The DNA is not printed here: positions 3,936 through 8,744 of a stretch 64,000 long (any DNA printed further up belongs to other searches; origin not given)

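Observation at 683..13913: Eight-gene, 13-kb hdr-type operon with five HdrA modules, MvhD, an FrhB-like flavoprotein and a NAD(P)H module, but no hydrogenase or formate dehydrogenase partner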

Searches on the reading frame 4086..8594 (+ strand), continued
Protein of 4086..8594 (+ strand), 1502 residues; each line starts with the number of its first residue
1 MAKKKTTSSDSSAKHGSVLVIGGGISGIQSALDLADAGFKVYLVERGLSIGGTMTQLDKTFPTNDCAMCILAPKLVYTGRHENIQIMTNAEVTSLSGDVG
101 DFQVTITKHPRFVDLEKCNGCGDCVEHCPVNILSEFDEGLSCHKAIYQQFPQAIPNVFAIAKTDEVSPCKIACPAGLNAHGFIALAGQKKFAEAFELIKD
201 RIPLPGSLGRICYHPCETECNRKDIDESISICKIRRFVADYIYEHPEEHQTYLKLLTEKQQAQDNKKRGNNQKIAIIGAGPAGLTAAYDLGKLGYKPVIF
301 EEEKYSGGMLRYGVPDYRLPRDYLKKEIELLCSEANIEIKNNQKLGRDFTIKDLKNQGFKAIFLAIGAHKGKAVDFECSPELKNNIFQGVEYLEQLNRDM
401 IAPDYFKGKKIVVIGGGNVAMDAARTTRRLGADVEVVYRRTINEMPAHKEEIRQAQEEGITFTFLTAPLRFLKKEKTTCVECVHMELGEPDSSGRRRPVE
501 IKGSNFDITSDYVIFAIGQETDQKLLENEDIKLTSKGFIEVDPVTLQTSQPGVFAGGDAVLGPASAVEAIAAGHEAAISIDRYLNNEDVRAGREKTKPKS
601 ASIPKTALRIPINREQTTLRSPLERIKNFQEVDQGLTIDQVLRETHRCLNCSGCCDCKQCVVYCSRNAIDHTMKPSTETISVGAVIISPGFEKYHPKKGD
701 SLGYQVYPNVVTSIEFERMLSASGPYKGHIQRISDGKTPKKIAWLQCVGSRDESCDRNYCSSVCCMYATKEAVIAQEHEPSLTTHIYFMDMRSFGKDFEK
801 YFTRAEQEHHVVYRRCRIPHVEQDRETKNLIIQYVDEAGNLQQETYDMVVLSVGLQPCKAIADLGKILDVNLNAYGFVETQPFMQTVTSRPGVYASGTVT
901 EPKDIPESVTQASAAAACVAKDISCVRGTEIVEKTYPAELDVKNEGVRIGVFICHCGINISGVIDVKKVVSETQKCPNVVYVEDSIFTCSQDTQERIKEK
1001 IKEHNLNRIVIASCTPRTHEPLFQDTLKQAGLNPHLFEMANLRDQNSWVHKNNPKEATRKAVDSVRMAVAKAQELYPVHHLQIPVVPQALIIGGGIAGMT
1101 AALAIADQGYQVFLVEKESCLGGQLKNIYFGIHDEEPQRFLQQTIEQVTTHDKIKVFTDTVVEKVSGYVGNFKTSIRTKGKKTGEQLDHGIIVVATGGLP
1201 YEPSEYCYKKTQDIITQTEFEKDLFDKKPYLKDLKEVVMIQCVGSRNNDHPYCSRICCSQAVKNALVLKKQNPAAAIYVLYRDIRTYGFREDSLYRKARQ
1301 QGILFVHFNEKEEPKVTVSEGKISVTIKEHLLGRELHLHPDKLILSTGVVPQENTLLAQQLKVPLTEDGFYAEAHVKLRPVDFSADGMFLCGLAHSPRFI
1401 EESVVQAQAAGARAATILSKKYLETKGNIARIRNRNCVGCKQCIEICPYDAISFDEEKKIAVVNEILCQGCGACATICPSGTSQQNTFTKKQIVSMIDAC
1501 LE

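Call 21: find_encoding_contigs(protein=window:4086-8594:+, flank=10000, max_places=6)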
Protein window:4086-8594:+ (1502 aa): no gene with exactly this product is on record in the collection.

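Call 35: search_protein_families(library=pfam, proteins=[L012:2011-3177:+, L012:3179-3952:+, L012:3953-4909:+, L012:5642-6850:+, L012:6852-7712:+, L012:7709-8551:+, L012:22151-24055:+, L004:123-1430:+, L004:1322-1897:+, L004:6964-8313:-], max_evalue=0.00001)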
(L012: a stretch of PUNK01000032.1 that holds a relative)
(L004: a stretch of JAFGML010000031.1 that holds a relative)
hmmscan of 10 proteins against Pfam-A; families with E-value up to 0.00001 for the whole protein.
L012:2011-3177:+ (388 aa): 4 families
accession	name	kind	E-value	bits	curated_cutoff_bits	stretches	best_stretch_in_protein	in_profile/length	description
PF00441.29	Acyl-CoA_dh_1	-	2e-54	184.2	22.4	1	238-386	1-149/150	Acyl-CoA dehydrogenase, C-terminal domain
PF02771.21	Acyl-CoA_dh_N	-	8.1e-44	149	22.9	1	14-126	1-113/113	Acyl-CoA dehydrogenase, N-terminal domain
PF08028.16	Acyl-CoA_dh_2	-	1.1e-28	100.6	22.7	1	253-375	1-133/134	Acyl-CoA dehydrogenase, C-terminal domain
PF02770.24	Acyl-CoA_dh_M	-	2.4e-26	92.2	33.3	1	130-226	1-97/97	Acyl-CoA dehydrogenase, middle domain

L012:3179-3952:+ (257 aa): 1 family
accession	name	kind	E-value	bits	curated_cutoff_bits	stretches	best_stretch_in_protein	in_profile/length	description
PF01012.27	ETF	-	5.9e-35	121.1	26.7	1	31-208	7-180/181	Electron transfer flavoprotein domain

L012:3953-4909:+ (318 aa): 2 families
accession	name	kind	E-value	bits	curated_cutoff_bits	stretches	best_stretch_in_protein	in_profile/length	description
PF01012.27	ETF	-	4.7e-35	121.5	26.7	1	11-169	16-176/181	Electron transfer flavoprotein domain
PF00766.25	ETF_alpha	-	2.5e-29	101.5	27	1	193-274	2-81/81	Electron transfer flavoprotein FAD-binding domain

L012:5642-6850:+ (402 aa): 2 families
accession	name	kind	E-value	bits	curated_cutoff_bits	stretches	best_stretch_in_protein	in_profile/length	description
PF00108.29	Thiolase_N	-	3.3e-102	341.7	26.4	1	15-272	2-259/260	Thiolase, N-terminal domain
PF02803.24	Thiolase_C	-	1.7e-41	141.1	27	1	281-401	2-122/123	Thiolase, C-terminal domain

L012:6852-7712:+ (286 aa): 2 families
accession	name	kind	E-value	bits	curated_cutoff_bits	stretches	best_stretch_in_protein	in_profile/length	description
PF02737.24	3HCDH_N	-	1.7e-69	233.8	22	1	8-186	1-179/180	3-hydroxyacyl-CoA dehydrogenase, NAD binding domain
PF00725.27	3HCDH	-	1.1e-38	132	22.1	1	189-285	1-97/97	3-hydroxyacyl-CoA dehydrogenase, C-terminal domain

L012:7709-8551:+ (280 aa): 2 families
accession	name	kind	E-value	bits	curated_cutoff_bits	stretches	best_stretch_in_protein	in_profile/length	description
PF00378.25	ECH_1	-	4.4e-66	223.2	27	2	10-184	1-176/251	Enoyl-CoA hydratase/isomerase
PF16113.10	ECH_2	-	7.7e-32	111.5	27.2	1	16-184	2-174/335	Enoyl-CoA hydratase/isomerase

L012:22151-24055:+ (634 aa): 3 families
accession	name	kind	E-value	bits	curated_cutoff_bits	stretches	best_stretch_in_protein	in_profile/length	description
PF00501.34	AMP-binding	-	4.3e-79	266.5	29.9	1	68-449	6-375/384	AMP-binding enzyme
PF13193.12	AMP-binding_C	-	9.6e-25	87.8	24.5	1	515-593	2-76/76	AMP-binding enzyme C-terminal domain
PF16177.11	ACAS_N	-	8.8e-24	83.5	27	1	7-61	1-55/55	Acetyl-coenzyme A synthetase N-terminus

L004:123-1430:+ (435 aa): 1 family
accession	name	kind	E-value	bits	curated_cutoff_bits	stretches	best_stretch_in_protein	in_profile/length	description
PF00374.24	NiFeSe_Hases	-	1e-35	124.1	25.8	2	3-65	17-79/508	Nickel-dependent hydrogenase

L004:1322-1897:+ (191 aa): 1 family
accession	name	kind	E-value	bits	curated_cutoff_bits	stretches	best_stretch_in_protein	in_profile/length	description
PF01750.23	HycI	-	5.7e-14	52.5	23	1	56-183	2-130/130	Hydrogenase maturation protease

L004:6964-8313:- (449 aa): 2 families
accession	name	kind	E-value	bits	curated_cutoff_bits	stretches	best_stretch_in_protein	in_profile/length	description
PF00390.24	malic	-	3.8e-30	105.5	23.1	1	29-161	2-182/182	Malic enzyme, N-terminal domain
PF03949.21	Malic_M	-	2.6e-22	79.8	23.5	1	174-391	2-242/258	Malic enzyme, NAD binding domain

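Call 36: search_protein_families(library=pfam, proteins=[L018:22357-23223:+, L018:23274-24311:+, L018:24311-25138:+, L018:25191-25883:+, L018:7180-8529:+, L018:4760-5527:+, L005:14085-15437:+, L006:4620-6170:+, L006:6167-7711:+, L006:22587-24215:+], max_evalue=0.00001)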
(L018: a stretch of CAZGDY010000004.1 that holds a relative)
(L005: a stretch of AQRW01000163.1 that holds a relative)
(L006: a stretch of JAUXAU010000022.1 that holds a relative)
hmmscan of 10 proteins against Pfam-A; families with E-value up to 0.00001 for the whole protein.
L018:22357-23223:+ (289 aa): 6 families
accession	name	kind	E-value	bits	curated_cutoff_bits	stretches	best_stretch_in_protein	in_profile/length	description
PF12838.12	Fer4_7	-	1.9e-09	38.3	27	0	247-262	1-14/52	4Fe-4S dicluster domain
PF13237.11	Fer4_10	-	1.3e-08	35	25.5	0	246-270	7-31/53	4Fe-4S dicluster domain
PF13183.11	Fer4_8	-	2.2e-08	35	27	1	193-262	2-68/68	4Fe-4S dicluster domain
PF12797.12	Fer4_2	-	1.1e-07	31.8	24.5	0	245-259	7-21/22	4Fe-4S binding domain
PF13187.11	Fer4_9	-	2.4e-07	31.1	27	0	211-261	8-50/52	4Fe-4S dicluster domain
PF00037.32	Fer4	-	4.5e-07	29.8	21.1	0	246-261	6-21/24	4Fe-4S binding domain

L018:23274-24311:+ (345 aa): 7 families
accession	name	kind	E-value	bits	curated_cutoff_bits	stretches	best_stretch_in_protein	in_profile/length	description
PF17179.9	Fer4_22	-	3e-34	118.2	27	1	235-328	1-94/95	4Fe-4S dicluster domain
PF12838.12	Fer4_7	-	1.6e-08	35.3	27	0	309-329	32-52/52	4Fe-4S dicluster domain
PF13187.11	Fer4_9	-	1.7e-07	31.6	27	0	315-340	2-27/52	4Fe-4S dicluster domain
PF13484.11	Fer4_16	-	2.5e-07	31.8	30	0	216-247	33-64/66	4Fe-4S double cluster binding domain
PF13534.11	Fer4_17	-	9e-07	29.8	22.2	0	203-247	24-57/61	4Fe-4S dicluster domain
PF12797.12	Fer4_2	-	2.8e-06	27.4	24.5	0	234-248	8-22/22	4Fe-4S binding domain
PF25160.1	LdpA_Fe-S-bd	-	7.7e-06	26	27.6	0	314-328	27-41/49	LdpA Fe-S cluster-binding domain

L018:24311-25138:+ (275 aa): 2 families
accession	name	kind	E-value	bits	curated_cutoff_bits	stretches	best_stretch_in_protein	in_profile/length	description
PF00175.26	NAD_binding_1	-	3.5e-16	60.3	22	1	116-216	2-106/109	Oxidoreductase NAD-binding domain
PF10418.14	DHODB_Fe-S_bind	-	4.3e-10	39.6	23.9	1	236-268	1-40/41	Iron-sulfur cluster binding domain of dihydroorotate dehydrogenase B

L018:25191-25883:+ (230 aa): 6 families
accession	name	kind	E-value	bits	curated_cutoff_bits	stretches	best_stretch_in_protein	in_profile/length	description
PF14691.11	Fer4_20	-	2.4e-07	31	25.8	1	97-168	6-79/113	Dihydroprymidine dehydrogenase domain II, 4Fe-4S cluster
PF13183.11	Fer4_8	-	2.6e-07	31.5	27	0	146-166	46-66/68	4Fe-4S dicluster domain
PF13187.11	Fer4_9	-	2.7e-07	31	27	1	115-167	1-50/52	4Fe-4S dicluster domain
PF12838.12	Fer4_7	-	1.3e-06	29.2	27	1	115-166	1-50/52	4Fe-4S dicluster domain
PF13237.11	Fer4_10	-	2.9e-06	27.5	25.5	0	113-165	6-53/53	4Fe-4S dicluster domain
PF13534.11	Fer4_17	-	7.5e-06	26.8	22.2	0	147-166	39-58/61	4Fe-4S dicluster domain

L018:7180-8529:+ (449 aa): 2 families
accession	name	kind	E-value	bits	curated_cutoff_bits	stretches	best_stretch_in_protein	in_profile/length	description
PF00390.24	malic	-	1.3e-30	107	23.1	1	31-162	3-182/182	Malic enzyme, N-terminal domain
PF03949.21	Malic_M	-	8.5e-26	91.2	23.5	1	175-391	2-243/258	Malic enzyme, NAD binding domain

L018:4760-5527:+ (255 aa): 1 family
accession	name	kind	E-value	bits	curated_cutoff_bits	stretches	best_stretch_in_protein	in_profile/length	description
PF03309.20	Pan_kinase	-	1.7e-58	198.3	24.7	1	3-203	2-204/205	Type III pantothenate kinase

L005:14085-15437:+ (451 aa): 1 family
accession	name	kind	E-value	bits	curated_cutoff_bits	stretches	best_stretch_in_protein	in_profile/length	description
PF07690.21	MFS_1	-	1.3e-48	166.2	33.4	2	54-328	2-258/347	Major Facilitator Superfamily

L006:4620-6170:+ (516 aa): 2 families
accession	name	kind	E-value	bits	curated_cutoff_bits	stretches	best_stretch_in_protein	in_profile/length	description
PF01039.27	Carboxyl_trans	-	5.1e-210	698.7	22.3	1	29-514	2-493/493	Carboxyl transferase domain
PF03255.19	ACCA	-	3.3e-14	53.2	23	1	307-456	92-244/310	Acetyl co-enzyme A carboxylase carboxyltransferase-like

L006:6167-7711:+ (514 aa): 4 families
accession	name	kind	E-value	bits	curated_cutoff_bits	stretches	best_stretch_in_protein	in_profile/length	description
PF02786.22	CPSase_L_D2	-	2.6e-72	243.2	19.8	1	118-323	1-209/211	Carbamoyl-phosphate synthase L chain, ATP binding domain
PF00289.28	Biotin_carb_N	-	6.5e-45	152.6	25.5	1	4-112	1-109/110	Biotin carboxylase, N-terminal domain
PF02785.25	Biotin_carb_C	-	8.9e-42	142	32.4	1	337-443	1-107/108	Biotin carboxylase C-terminal domain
PF07478.18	Dala_Dala_lig_C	-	2e-08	34.4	24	1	143-292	25-174/204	D-ala D-ala ligase C-terminus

L006:22587-24215:+ (542 aa): 4 families
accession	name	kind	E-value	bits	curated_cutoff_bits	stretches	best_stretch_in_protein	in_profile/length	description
PF00890.30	FAD_binding_2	-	1.3e-80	272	20.4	1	94-474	1-414/414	FAD binding domain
PF01266.30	DAO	-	7e-10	39.4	27.9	1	94-203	1-95/353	FAD dependent oxidoreductase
PF07992.20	Pyr_redox_2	-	9.1e-09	35.6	26.1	0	94-282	2-112/291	Pyridine nucleotide-disulphide oxidoreductase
PF03486.20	HI0933_like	-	2e-08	34.4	50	1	94-459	2-219/244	HI0933-like protein Rossmann domain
